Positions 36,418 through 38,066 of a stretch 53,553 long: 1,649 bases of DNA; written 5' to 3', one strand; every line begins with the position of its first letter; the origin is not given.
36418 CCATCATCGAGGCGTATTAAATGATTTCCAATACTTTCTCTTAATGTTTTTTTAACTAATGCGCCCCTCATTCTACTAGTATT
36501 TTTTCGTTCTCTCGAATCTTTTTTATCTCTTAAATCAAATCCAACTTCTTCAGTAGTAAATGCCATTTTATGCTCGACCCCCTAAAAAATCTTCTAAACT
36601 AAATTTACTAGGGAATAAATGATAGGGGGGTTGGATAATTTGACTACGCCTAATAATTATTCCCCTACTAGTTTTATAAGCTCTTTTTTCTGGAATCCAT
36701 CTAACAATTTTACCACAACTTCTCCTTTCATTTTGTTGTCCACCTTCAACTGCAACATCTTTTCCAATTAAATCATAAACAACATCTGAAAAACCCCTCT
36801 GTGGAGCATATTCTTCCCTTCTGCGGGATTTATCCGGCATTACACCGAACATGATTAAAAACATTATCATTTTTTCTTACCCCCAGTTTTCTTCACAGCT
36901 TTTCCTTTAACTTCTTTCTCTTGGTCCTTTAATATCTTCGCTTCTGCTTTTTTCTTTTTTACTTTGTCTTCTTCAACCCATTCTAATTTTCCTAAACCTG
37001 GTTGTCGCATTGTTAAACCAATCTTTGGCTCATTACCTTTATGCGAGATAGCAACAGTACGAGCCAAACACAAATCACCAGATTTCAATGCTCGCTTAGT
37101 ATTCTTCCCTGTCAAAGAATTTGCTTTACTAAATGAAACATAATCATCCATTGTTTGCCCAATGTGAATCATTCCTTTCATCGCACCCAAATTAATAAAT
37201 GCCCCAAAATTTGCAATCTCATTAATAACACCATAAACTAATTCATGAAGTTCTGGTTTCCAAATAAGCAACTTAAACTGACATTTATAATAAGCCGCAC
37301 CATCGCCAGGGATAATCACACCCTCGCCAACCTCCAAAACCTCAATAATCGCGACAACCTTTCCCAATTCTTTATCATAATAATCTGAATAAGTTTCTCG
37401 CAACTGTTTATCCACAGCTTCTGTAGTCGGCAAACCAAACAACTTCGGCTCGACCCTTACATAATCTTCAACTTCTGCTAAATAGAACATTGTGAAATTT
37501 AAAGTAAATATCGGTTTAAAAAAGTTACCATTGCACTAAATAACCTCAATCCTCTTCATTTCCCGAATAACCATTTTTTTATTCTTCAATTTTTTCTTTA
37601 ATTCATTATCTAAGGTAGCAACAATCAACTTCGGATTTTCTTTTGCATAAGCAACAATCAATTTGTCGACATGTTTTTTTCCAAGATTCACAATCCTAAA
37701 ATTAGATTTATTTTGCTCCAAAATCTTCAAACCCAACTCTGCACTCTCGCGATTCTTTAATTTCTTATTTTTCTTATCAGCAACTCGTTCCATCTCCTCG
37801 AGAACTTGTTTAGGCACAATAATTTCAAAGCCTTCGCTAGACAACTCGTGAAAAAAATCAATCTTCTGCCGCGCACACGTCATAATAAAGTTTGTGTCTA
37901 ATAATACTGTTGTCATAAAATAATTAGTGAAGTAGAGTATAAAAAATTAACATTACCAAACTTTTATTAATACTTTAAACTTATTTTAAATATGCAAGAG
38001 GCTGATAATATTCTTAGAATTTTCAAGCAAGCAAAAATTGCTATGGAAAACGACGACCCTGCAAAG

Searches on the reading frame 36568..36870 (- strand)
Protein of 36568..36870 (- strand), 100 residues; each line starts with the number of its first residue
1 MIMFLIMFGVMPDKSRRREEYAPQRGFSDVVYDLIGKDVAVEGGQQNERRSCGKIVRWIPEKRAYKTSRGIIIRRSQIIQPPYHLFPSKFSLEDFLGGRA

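Call 3: search_protein_families(library=pfam, proteins=[window:36568-36870:-], max_evalue=1)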
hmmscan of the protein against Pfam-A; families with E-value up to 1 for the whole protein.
window:36568-36870:- (100 aa): 0 families

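Call 5: search_protein_families(library=ncbifam, proteins=[window:36568-36870:-], max_evalue=10)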
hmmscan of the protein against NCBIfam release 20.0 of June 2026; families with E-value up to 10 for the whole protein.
window:36568-36870:- (100 aa): 0 families

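Call 6: search_solved_structures(query=window:36568-36870:-, max_evalue=10)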
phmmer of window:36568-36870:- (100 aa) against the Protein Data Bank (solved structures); distinct sequences matched with E-value up to 10: 0.

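Call 9: find_homologous_proteins(query=window:36568-36870:-, max_evalue=0.01)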
Query window:36568-36870:- (100 aa): 1 proteins with E <= 0.01 among 1 candidates.
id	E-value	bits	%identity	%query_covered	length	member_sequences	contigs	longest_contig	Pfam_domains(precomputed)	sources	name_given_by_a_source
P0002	1.5e-59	216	100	98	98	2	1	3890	-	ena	-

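Call 11: find_encoding_contigs(protein=P0002, flank=6000, max_places=6)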
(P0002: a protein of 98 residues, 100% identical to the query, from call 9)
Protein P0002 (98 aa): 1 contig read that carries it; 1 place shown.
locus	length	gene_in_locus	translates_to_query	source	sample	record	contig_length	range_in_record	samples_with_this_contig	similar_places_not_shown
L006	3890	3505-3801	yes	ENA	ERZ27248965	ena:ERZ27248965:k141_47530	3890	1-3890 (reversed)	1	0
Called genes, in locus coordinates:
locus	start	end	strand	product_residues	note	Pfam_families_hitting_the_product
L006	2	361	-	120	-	?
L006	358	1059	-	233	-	PF11848:DUF3368 (faint)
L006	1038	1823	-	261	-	PF03848:TehB (weak), PF13489:Methyltransf_23, PF01209:Ubie_methyltran, PF02353:CMAS, PF13847:Methyltransf_31, PF08241:Methyltransf_11, PF08242:Methyltransf_12, PF13649:Methyltransf_25, +4 more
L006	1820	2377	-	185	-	-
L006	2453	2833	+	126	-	PF18477:PIN_9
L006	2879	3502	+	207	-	PF03876:SHS2_Rpb7-N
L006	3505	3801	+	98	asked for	-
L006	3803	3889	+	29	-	?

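Call 25: predict_structure(protein=window:36568-36870:-)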
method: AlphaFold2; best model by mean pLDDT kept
length: 100 residues; sequences in the alignment: 1
mean_pLDDT: 50.4   pTM: 0.16
mean pLDDT of the five models: 50.4, 46.9, 42.4, 38.3, 37.9
residues with pLDDT >= 90: 0; 70-90: 2; 50-70: 48; < 50: 50
segments of 3 or more residues with pLDDT < 50: 24-27, 30-33, 35-56, 83-87, 98-100
pLDDT, mean of each block of 10 residues (from residue 1): 65 51 48 45 41 43 56 54 50 50
secondary structure, 60 per line:
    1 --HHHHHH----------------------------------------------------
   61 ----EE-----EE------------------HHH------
elements in order: H3-8

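Call 27: search_protein_families(library=phrogs, proteins=[window:36568-36870:-], max_evalue=1)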
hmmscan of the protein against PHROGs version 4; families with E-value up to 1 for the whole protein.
window:36568-36870:- (100 aa): 0 families

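Call 28: search_protein_families(library=padloc, proteins=[window:36568-36870:-], max_evalue=1)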
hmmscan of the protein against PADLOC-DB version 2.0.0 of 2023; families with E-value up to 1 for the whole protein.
window:36568-36870:- (100 aa): 0 families

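Call 43: find_homologous_proteins(query=A2, max_evalue=0.1)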
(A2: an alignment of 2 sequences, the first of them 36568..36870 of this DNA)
Query A2 (2 sequences) (100 aa, profile of the alignment): 2 proteins with E <= 0.1 among 41 candidates.
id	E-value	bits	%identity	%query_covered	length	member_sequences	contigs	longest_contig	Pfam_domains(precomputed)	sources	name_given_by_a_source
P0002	6.8e-52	192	100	98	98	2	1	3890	-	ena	-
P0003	4.1e-44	167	52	65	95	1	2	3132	-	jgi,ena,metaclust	metaclust:\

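Call 46: find_encoding_contigs(protein=P0003, flank=4000, max_places=5)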
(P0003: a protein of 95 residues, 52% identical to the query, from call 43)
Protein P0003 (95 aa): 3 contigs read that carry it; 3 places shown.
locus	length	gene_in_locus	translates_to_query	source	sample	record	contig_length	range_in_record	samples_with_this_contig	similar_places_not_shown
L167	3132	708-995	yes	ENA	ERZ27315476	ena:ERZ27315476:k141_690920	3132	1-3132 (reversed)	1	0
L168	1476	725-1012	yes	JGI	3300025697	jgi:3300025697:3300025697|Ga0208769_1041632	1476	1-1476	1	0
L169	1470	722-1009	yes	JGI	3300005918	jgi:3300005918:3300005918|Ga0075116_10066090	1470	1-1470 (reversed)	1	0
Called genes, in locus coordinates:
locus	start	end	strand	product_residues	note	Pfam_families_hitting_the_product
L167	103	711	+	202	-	PF03876:SHS2_Rpb7-N, PF00575:S1 (weak)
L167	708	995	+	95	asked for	-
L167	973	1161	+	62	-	PF06093:Spt4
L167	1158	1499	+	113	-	-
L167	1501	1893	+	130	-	PF01282:Ribosomal_S24e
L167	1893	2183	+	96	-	PF01599:Ribosomal_S27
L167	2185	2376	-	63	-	-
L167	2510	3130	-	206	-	?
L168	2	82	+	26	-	?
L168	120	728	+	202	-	PF03876:SHS2_Rpb7-N, PF00575:S1 (weak)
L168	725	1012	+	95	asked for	-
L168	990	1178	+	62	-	PF06093:Spt4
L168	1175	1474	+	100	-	?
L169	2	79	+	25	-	?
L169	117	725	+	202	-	PF03876:SHS2_Rpb7-N, PF00575:S1 (weak)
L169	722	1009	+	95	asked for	-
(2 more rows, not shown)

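Call 53: find_related_loci(query=A2, collection=viral_contigs, flank=3000)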
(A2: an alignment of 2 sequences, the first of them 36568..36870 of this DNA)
Query A2 (100 aa) in viral_contigs; peptide patterns used: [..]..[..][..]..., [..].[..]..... (x = any residue, [..] = any of these).
86 stretches matched a pattern, but none encodes a relative of the query by tblastn (E <= 1e-3).

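Call 66: fold_search(model_id=the predicted structure, library=pdb)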
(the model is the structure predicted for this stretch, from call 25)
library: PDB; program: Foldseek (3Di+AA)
matches with E <= 10: 0; with E <= 0.001: 0
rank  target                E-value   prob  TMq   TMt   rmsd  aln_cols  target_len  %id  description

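Call 67: search_solved_structures(query=A2, max_evalue=10)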
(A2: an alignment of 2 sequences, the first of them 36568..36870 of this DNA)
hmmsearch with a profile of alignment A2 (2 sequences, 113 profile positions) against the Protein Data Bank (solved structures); distinct sequences matched with E-value up to 10: 4.
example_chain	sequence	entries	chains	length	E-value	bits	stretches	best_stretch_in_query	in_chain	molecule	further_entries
2jor_A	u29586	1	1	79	0.16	15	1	46-102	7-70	Fibrinogen alpha chain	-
7qof_j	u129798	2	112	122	0.31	14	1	39-72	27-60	Head fiber trimer protein gp21 | Head fiber dimer protein gp29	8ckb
2baf_A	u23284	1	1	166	0.56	13.2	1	45-101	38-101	Fibrinogen alpha chain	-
6bk4_A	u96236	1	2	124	1.4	11.9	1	79-109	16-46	Caprin homolog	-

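Call 68: search_protein_families(library=pfam, proteins=[L167:708-995:+, L167:1158-1499:+], max_evalue=1)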
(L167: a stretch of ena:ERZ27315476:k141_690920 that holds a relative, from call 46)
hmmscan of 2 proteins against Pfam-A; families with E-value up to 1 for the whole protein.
L167:708-995:+ (95 aa): 0 families

L167:1158-1499:+ (113 aa): 0 families

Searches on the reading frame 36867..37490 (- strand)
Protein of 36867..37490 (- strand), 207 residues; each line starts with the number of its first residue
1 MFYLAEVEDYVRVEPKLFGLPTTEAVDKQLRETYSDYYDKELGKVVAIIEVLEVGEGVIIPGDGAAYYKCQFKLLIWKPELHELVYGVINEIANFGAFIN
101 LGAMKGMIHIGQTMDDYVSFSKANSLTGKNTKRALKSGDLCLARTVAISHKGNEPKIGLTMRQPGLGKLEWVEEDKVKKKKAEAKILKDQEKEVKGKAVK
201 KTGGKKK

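Call 3: search_protein_families(library=pfam, proteins=[window:36867-37490:-], max_evalue=1)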
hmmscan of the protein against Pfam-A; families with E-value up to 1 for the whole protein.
window:36867-37490:- (207 aa): 2 families
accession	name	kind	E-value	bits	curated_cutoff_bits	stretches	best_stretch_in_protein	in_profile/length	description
PF03876.22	SHS2_Rpb7-N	-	2.1e-14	53.8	24.8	1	8-64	1-57/57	SHS2 domain found in N terminus of Rpb7p/Rpc25p/MJ0397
PF00575.29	S1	-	5.9e-05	23.8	22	1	78-116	1-40/74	S1 RNA binding domain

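Call 12: find_related_loci(query=window:36867-37490:-, collection=genome_contigs, flank=4000)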
Query window:36867-37490:- (207 aa) in genome_contigs; peptide patterns used: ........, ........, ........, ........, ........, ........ (x = any residue, [..] = any of these).
143 stretches matched a pattern; 112 encode a relative of the query (tblastn E <= 1e-3); the best 80 are kept; 80 distinct loci.
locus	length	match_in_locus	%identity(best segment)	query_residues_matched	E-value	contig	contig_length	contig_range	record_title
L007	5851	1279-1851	79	1-191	4e-105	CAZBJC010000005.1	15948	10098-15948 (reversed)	MAG TPA_asm: Candidatus Woesearchaeota archaeon isolate binchicken_co256_53 genome assembly, contig: NODE_8385_length_15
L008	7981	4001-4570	78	1-190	8e-105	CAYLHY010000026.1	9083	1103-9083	MAG TPA_asm: Candidatus Woesearchaeota archaeon isolate binchicken_co19_580 genome assembly, contig: NODE_13257_length_9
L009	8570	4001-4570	76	1-190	2e-104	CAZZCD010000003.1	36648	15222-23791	MAG TPA_asm: Candidatus Woesearchaeota archaeon isolate SRP068000_co1_158 genome assembly, contig: NODE_1142_length_3664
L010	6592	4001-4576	79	1-192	6e-104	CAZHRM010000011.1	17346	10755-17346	MAG TPA_asm: Candidatus Woesearchaeota archaeon isolate SRP178699_co3_42 genome assembly, contig: NODE_1420_length_17346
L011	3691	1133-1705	78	1-191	7e-105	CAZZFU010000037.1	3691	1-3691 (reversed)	MAG TPA_asm: Candidatus Woesearchaeota archaeon isolate binchicken_co89_107 genome assembly, contig: NODE_56731_length_3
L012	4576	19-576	80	1-186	3e-103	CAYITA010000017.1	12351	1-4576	MAG TPA_asm: Candidatus Woesearchaeota archaeon isolate ERP119705_co5_89 genome assembly, contig: NODE_6492_length_12351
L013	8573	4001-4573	77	1-191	3e-103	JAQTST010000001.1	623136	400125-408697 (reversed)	MAG: Candidatus Nanoarchaeia archaeon isolate STB_23 NODE_19_length_623136_cov_7.985893_Sandtown_B, whole genome shotgun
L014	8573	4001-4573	79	1-191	6e-103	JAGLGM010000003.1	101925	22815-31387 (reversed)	MAG: Candidatus Pacearchaeota archaeon isolate RS_10_33 ROV157_10.bin.33.fa_3, whole genome shotgun sequence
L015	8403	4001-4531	82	1-177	2e-102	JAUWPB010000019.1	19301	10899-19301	MAG: Nanoarchaeota archaeon isolate CSMAG_2465 CSMAG_2465_k141_300603_length_19301_cov_50.8852, whole genome shotgun seq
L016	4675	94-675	76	1-194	3e-102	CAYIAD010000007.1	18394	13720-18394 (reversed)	MAG TPA_asm: Candidatus Woesearchaeota archaeon isolate ERP119705_co1_747 genome assembly, contig: NODE_3386_length_1839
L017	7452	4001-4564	78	1-188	3e-102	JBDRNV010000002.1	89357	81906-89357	MAG: Nanoarchaeota archaeon isolate MEGAHIT-group-1.916 k141_1846323, whole genome shotgun sequence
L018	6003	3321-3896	74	1-192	5e-102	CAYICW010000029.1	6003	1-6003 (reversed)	MAG TPA_asm: Candidatus Woesearchaeota archaeon isolate ERP119705_co1_234 genome assembly, contig: NODE_22063_length_600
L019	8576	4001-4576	77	1-192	7e-102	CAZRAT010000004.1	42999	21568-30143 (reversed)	MAG TPA_asm: Candidatus Woesearchaeota archaeon isolate binchicken_co243_184 genome assembly, contig: NODE_540_length_42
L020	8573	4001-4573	76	1-191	6e-102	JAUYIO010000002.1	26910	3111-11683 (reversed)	MAG: Nanoarchaeota archaeon isolate C24_maxbin.320 C24_k141_853633, whole genome shotgun sequence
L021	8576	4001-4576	77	1-192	8e-102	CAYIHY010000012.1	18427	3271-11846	MAG TPA_asm: Candidatus Woesearchaeota archaeon isolate ERP119705_co22_17 genome assembly, contig: NODE_2418_length_1842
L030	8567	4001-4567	78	1-189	1e-99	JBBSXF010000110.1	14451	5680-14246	MAG: Nanoarchaeota archaeon isolate H41-bin124_1 H41_bin124_1_000000000110, whole genome shotgun sequence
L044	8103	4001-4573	73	1-191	7e-98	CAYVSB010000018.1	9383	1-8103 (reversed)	MAG TPA_asm: Candidatus Woesearchaeota archaeon isolate SRP050083_co2_409 genome assembly, contig: NODE_6019_length_9383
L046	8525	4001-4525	78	1-175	9e-98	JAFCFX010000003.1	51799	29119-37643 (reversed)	Candidatus Pacearchaeota archaeon isolate Meg22_46_Bin_140 Meg22_46_Bin_140_scaffold_645, whole genome shotgun sequence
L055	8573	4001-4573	75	1-191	2e-96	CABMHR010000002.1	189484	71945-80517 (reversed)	uncultured archaeon isolate LFW-273_1 genome assembly, contig: LFW2731_2, whole genome shotgun sequence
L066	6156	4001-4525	78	1-175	1e-94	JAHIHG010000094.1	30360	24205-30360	MAG: Nanoarchaeota archaeon isolate KR11_N3.mb.40 KR11_N3.mb.40_k141_254963, whole genome shotgun sequence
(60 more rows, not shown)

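Call 34: search_protein_families(library=pfam, alignment_id=A1, max_evalue=0.01)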
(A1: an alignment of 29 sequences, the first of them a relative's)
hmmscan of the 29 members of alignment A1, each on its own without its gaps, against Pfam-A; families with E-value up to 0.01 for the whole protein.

A. member 1, L010:4606-4926:+ (106 aa): 1 family
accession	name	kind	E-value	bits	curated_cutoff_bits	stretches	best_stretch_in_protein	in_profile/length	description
PF12943.12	DUF3839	-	0.0093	15.9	22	0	21-61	196-236/242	Protein of unknown function (DUF3839)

B. families by the number of members that match (of 29 scanned): 2 families
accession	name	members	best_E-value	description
PF18893.5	DUF5652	1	9.5e-26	Family of unknown function (DUF5652)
PF12943.12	DUF3839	1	0.0093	Protein of unknown function (DUF3839)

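Call 36: find_related_loci(query=window:36867-37490:-, collection=metagenome_contigs, flank=2500)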
Query window:36867-37490:- (207 aa) in metagenome_contigs; peptide patterns used: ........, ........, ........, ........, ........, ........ (x = any residue, [..] = any of these).
370 stretches matched a pattern; 314 encode a relative of the query (tblastn E <= 1e-3); the best 80 are kept; 80 distinct loci.
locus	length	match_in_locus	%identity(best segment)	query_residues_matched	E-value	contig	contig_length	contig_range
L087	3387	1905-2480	81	1-192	1e-109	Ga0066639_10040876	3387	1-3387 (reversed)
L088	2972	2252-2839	79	1-196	2e-110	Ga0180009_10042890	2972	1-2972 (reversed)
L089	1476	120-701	79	1-194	3e-115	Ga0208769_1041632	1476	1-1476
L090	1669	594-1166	78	1-191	1e-113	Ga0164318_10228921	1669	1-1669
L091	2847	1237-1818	80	1-194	6e-110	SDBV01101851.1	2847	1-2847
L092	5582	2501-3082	79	1-194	6e-106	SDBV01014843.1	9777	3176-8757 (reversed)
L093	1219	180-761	78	1-194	1e-114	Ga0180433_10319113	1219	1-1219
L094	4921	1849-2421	80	1-191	1e-105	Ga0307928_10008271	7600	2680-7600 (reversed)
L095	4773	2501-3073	80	1-191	1e-105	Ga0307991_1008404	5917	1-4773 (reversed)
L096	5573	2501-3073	79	1-191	2e-105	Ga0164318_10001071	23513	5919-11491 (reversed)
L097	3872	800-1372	78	1-191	1e-105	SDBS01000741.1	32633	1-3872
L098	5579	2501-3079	77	1-193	4e-105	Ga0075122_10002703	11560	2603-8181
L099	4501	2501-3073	79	1-191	2e-105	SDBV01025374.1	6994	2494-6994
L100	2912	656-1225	78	1-190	6e-108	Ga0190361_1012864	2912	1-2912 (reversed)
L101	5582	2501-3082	78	1-194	2e-104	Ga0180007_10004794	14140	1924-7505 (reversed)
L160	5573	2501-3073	74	1-191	7e-100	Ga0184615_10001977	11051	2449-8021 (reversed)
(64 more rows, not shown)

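Call 68: search_protein_families(library=pfam, proteins=[L046:4615-4827:+, L046:4757-5110:+, L160:3105-3359:+, L055:5102-5317:+, L030:4618-4857:+, L066:4611-4880:+, L091:1842-2039:+, L044:4627-4887:+], max_evalue=1)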
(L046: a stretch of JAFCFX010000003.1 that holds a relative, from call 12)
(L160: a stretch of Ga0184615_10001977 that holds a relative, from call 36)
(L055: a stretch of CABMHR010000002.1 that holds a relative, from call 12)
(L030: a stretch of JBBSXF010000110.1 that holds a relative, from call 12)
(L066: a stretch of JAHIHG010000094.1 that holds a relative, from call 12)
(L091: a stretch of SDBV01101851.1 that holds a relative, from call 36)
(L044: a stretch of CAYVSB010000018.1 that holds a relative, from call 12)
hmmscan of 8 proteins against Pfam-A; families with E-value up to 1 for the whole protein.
L046:4615-4827:+ (70 aa): 0 families

L046:4757-5110:+ (117 aa): 0 families

L160:3105-3359:+ (84 aa): 0 families

L055:5102-5317:+ (71 aa): 0 families

L030:4618-4857:+ (79 aa): 0 families

L066:4611-4880:+ (89 aa): 0 families

L091:1842-2039:+ (65 aa): 0 families

L044:4627-4887:+ (86 aa): 1 family
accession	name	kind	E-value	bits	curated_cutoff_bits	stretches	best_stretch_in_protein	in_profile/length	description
PF18594.6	Sas6_CC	-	0.069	13.4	26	1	66-79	13-26/30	Sas6/XLF/XRCC4 coiled-coil domain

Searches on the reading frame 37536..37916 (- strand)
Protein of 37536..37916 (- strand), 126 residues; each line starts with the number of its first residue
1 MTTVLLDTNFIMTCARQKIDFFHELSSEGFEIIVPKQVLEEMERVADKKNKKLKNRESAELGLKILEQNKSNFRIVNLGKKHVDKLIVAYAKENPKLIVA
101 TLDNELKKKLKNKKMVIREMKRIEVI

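Call 3: search_protein_families(library=pfam, proteins=[window:37536-37916:-], max_evalue=1)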
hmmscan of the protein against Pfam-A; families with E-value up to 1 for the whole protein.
window:37536-37916:- (126 aa): 9 families
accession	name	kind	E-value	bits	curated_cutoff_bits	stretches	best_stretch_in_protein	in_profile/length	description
PF18477.7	PIN_9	-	8e-15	55.5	26.3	1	4-117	1-110/116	PIN like domain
PF01850.27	PIN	-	2.7e-05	25.2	23.6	1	4-94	1-88/120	PIN domain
PF13638.12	PIN_4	-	4.1e-05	24.3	21.9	1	5-111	2-104/132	PIN domain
PF16289.11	PIN_12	-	0.00025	21.9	32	1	4-105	1-92/172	PIN domain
PF13470.12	PIN_3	-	0.0035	18.6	27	1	4-69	2-74/115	PIN domain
PF05266.19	DUF724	-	0.036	14.4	38.4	1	17-94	72-146/188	Protein of unknown function (DUF724)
PF24861.2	SUS_N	-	0.061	13.9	25.4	1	19-55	21-59/115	Sucrose synthase N-terminal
PF02670.22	DXP_reductoisom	-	0.069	14.3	21.7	1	63-114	15-66/129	1-deoxy-D-xylulose 5-phosphate reductoisomerase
PF19914.5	WEF-hand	-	0.084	14.2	27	1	21-59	8-45/81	Wolframin EF-hand domain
